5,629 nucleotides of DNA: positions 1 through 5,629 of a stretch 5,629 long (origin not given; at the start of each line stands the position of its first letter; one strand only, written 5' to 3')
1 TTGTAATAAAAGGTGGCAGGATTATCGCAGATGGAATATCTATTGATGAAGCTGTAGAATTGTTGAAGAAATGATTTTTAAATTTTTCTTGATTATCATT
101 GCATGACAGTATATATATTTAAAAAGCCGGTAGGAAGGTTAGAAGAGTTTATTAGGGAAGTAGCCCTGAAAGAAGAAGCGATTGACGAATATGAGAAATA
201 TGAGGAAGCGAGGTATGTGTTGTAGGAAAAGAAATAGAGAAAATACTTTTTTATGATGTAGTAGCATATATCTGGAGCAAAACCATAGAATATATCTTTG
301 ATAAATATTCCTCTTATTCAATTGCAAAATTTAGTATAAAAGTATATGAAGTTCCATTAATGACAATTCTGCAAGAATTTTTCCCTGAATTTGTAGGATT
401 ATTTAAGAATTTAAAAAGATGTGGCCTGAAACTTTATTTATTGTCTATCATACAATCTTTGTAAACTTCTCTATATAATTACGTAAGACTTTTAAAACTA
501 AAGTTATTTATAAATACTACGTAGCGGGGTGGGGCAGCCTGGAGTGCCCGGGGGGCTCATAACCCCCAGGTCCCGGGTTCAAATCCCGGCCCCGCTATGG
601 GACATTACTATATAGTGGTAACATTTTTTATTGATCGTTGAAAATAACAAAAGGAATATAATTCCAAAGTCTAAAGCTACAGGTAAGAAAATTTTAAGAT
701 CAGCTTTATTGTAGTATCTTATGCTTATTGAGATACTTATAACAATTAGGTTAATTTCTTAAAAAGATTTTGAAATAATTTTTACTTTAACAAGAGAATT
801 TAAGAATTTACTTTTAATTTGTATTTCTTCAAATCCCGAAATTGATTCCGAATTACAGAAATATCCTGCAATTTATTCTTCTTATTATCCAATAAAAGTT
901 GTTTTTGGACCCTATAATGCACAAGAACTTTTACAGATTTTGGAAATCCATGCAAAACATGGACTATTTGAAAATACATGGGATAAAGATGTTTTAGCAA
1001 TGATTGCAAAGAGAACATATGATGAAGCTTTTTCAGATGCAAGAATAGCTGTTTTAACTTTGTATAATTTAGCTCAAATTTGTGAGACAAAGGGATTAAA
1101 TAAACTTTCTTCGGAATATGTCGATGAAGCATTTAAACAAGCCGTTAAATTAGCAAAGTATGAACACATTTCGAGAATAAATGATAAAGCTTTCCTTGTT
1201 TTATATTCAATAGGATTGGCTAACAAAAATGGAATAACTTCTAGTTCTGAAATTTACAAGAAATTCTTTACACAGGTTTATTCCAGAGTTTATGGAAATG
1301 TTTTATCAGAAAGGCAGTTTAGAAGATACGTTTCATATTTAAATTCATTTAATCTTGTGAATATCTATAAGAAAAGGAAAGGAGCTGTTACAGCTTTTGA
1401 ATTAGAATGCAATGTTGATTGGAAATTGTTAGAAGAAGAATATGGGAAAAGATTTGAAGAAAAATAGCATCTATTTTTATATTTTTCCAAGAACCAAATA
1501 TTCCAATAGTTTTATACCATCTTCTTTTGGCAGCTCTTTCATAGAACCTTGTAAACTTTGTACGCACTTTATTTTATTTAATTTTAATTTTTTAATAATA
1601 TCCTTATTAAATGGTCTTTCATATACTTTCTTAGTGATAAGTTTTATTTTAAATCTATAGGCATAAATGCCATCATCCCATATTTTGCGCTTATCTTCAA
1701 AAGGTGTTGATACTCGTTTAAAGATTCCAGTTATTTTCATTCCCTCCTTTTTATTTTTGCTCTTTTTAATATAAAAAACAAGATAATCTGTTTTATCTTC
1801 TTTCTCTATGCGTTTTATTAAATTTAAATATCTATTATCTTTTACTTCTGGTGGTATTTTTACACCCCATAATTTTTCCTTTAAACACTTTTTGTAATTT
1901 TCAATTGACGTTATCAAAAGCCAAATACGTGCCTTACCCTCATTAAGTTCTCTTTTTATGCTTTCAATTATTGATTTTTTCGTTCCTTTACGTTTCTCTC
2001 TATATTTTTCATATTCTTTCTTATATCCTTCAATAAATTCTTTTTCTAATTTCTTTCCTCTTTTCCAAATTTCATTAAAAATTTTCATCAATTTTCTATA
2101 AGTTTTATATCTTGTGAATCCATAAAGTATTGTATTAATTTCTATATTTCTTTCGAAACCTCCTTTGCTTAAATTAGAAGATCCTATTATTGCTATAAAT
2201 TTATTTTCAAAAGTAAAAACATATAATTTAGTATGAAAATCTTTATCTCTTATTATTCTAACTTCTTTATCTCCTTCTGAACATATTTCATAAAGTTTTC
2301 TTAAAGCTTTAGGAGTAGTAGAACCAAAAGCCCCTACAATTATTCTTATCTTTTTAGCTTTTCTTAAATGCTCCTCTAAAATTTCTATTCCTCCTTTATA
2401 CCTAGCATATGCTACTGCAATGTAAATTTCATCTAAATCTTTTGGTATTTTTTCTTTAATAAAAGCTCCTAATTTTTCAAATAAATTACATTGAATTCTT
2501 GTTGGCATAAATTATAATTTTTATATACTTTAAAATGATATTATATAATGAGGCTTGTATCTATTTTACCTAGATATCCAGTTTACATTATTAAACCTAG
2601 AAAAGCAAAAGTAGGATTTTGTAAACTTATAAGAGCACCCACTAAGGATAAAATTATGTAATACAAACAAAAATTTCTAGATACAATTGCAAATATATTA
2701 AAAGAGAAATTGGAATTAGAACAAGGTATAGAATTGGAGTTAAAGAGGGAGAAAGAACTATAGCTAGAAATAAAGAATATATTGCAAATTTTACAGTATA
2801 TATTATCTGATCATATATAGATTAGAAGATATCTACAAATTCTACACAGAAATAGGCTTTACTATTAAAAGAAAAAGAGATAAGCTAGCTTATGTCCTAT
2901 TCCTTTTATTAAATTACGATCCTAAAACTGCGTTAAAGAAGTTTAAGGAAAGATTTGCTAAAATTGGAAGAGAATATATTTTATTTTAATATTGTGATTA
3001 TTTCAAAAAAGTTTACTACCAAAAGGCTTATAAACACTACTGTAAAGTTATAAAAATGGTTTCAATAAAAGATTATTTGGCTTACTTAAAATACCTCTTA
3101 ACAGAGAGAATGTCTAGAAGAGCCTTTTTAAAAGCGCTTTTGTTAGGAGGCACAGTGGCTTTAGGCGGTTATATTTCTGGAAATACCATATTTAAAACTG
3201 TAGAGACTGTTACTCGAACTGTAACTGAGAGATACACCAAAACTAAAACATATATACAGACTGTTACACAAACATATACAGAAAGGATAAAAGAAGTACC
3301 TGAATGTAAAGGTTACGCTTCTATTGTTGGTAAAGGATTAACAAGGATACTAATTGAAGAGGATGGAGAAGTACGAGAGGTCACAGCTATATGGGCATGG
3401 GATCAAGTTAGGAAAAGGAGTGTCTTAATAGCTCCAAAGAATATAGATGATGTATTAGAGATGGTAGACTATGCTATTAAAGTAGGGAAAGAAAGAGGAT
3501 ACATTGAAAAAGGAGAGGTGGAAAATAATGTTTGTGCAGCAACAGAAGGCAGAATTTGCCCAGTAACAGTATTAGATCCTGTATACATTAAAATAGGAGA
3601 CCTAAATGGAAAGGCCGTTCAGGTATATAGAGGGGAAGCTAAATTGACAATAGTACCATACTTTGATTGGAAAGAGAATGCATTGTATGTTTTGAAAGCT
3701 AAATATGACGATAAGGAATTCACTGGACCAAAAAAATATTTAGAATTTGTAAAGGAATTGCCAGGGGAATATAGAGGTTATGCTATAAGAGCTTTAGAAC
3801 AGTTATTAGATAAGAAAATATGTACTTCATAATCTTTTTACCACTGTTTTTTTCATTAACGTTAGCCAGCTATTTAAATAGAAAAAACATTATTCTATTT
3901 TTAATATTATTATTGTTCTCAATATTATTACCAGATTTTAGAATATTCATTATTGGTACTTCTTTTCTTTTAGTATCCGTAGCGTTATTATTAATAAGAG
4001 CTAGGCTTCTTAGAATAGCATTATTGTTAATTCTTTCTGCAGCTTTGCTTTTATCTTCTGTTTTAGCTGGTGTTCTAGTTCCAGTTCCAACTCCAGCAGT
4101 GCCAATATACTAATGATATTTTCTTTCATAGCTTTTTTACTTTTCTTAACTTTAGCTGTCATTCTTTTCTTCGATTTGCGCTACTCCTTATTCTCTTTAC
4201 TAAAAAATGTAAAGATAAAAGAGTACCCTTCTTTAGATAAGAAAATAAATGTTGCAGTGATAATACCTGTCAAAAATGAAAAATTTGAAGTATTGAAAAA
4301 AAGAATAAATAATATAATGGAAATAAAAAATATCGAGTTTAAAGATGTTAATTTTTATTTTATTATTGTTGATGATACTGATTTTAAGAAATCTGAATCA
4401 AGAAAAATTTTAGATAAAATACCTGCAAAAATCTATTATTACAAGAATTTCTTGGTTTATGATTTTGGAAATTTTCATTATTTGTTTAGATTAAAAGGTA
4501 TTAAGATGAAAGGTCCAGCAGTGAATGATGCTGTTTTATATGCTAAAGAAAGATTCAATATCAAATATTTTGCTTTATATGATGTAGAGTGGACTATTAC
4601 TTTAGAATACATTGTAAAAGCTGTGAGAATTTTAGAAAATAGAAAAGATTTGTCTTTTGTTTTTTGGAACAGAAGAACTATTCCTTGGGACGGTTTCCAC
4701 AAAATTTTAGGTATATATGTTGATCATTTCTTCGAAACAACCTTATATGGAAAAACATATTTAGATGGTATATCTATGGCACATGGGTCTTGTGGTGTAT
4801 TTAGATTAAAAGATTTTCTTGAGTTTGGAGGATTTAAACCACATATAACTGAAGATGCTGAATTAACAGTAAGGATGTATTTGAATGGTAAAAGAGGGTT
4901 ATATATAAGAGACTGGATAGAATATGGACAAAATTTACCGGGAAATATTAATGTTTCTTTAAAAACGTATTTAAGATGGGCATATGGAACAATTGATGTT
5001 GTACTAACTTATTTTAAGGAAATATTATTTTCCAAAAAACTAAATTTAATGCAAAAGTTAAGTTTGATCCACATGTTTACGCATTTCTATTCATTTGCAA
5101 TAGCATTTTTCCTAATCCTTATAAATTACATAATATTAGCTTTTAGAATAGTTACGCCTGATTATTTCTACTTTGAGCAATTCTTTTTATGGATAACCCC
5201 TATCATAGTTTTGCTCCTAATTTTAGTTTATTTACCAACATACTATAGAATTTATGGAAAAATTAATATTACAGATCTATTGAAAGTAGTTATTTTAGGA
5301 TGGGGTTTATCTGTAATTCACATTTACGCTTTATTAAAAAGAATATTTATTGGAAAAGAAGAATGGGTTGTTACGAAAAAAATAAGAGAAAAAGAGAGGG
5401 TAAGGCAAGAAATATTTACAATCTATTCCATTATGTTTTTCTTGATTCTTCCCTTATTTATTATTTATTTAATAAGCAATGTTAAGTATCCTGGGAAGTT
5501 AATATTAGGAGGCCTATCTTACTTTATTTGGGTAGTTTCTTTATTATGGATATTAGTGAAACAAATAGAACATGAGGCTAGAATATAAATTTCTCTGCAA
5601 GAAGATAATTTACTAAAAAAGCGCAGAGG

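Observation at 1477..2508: Intact PLD-nuclease / EVE-reader fusion: candidate single-protein modification-dependent restriction system in a hyperthermophilic archaeon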

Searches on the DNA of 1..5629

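Call 86: search_rna_families(source=window, threshold=evalue, max_evalue=0.1)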
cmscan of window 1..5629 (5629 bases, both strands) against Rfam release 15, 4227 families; matches with E-value up to 0.1: 2.
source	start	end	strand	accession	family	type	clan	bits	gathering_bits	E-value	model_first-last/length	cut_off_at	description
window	523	597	+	RF00005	tRNA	Gene; tRNA;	CL00001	58.6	29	3.8e-11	1-71/71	no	tRNA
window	523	596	+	RF01684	mascRNA-menRNA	Gene;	-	28.6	42.5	0.0096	1-56/56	no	MALAT1-associated small cytoplasmic RNA/MEN beta RNA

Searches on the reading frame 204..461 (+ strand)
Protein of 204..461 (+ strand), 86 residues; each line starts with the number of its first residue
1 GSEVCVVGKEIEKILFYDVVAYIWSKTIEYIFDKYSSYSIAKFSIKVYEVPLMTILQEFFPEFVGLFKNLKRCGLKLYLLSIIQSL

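Call 61: search_protein_families(library=phrogs, proteins=[window:204-461:+], max_evalue=1)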
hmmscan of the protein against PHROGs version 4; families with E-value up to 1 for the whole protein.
seq(86 aa): 1 family
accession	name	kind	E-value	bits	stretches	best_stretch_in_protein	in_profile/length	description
phrog_21141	-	unknown function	0.11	13.6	1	21-60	46-85/120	-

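Call 62: search_protein_families(library=pfam, proteins=[window:204-461:+], max_evalue=1)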
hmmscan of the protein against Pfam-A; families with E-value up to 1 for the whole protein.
seq(86 aa): 0 families

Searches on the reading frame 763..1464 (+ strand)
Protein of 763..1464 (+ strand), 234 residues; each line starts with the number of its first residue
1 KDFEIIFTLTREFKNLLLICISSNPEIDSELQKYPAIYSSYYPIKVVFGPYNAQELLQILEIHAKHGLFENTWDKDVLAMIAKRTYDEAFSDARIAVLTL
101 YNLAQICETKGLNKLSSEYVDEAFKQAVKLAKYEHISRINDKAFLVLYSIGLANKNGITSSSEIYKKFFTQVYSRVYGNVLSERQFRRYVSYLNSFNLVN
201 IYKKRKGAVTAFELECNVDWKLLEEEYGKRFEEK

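Call 61: search_protein_families(library=phrogs, proteins=[window:763-1464:+], max_evalue=1)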
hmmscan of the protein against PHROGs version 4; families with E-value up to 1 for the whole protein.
seq(234 aa): 5 families
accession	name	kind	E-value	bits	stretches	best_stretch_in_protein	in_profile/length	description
phrog_7998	-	unknown function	0.0035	17.6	1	48-204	176-328/339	-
phrog_3775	-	other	0.055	14.4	1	111-143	12-43/53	transglycosylase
phrog_34114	-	unknown function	0.16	13.3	1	104-144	5-44/127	-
phrog_23093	-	unknown function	0.34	11.9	0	117-138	37-58/59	-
phrog_35946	-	unknown function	0.38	11.5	1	67-97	13-45/59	-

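Call 62: search_protein_families(library=pfam, proteins=[window:763-1464:+], max_evalue=1)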
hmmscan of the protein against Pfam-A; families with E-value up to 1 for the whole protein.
seq(234 aa): 5 families
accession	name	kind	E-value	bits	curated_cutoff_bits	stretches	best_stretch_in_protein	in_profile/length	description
PF22703.2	Cdc6_lid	-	1.4e-06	28.5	27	1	58-124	2-67/68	Cdc6 AAA+ ATPase-type lid domain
PF09079.17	Cdc6_C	-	0.001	19.5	25.1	1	144-216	11-88/96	CDC6, C terminal winged helix domain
PF17934.6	TetR_C_26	-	0.015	16.1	25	1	4-43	6-44/109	Tetracyclin repressor-like, C-terminal domain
PF22606.2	Cdc6-ORC-like_ATPase_lid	-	0.02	15.3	27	1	51-108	1-57/60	Cdc6/ORC-like, ATPase lid domain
PF00249.37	Myb_DNA-binding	-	0.2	12.2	24.4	1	49-75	2-25/46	Myb-like DNA-binding domain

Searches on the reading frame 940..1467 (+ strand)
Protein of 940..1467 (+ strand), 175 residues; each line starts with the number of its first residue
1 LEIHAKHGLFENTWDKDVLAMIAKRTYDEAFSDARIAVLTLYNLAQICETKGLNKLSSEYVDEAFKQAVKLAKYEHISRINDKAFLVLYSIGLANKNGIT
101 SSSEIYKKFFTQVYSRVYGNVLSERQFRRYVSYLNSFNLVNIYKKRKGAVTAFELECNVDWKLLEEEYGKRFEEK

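Call 4: search_protein_families(library=pfam, proteins=[window:940-1467:+], max_evalue=1)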
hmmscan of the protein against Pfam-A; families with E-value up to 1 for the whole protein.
window:940-1467:+ (175 aa): 2 families
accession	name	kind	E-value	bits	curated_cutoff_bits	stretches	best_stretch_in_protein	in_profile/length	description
PF22703.2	Cdc6_lid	-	1.4e-05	25.3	27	1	5-65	8-67/68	Cdc6 AAA+ ATPase-type lid domain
PF09079.17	Cdc6_C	-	0.0005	20.4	25.1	1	85-158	11-89/96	CDC6, C terminal winged helix domain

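Call 6: search_protein_families(library=ncbifam, proteins=[window:940-1467:+], max_evalue=1)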
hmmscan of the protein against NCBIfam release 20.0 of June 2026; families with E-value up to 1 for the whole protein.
window:940-1467:+ (175 aa): 3 families
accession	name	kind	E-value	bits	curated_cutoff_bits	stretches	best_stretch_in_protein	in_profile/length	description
TIGR02928.1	TIGR02928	subfamily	3.2e-10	39.4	181.3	1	7-149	215-357/366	orc1/cdc6 family replication initiation protein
NF001624.0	PRK00411.1-2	subfamily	1e-07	31.2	354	1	5-148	218-351/374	ORC1-type DNA replication protein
NF001625.0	PRK00411.1-3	equivalog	8.6e-05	21.4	501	1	5-149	229-373/415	ORC1-type DNA replication protein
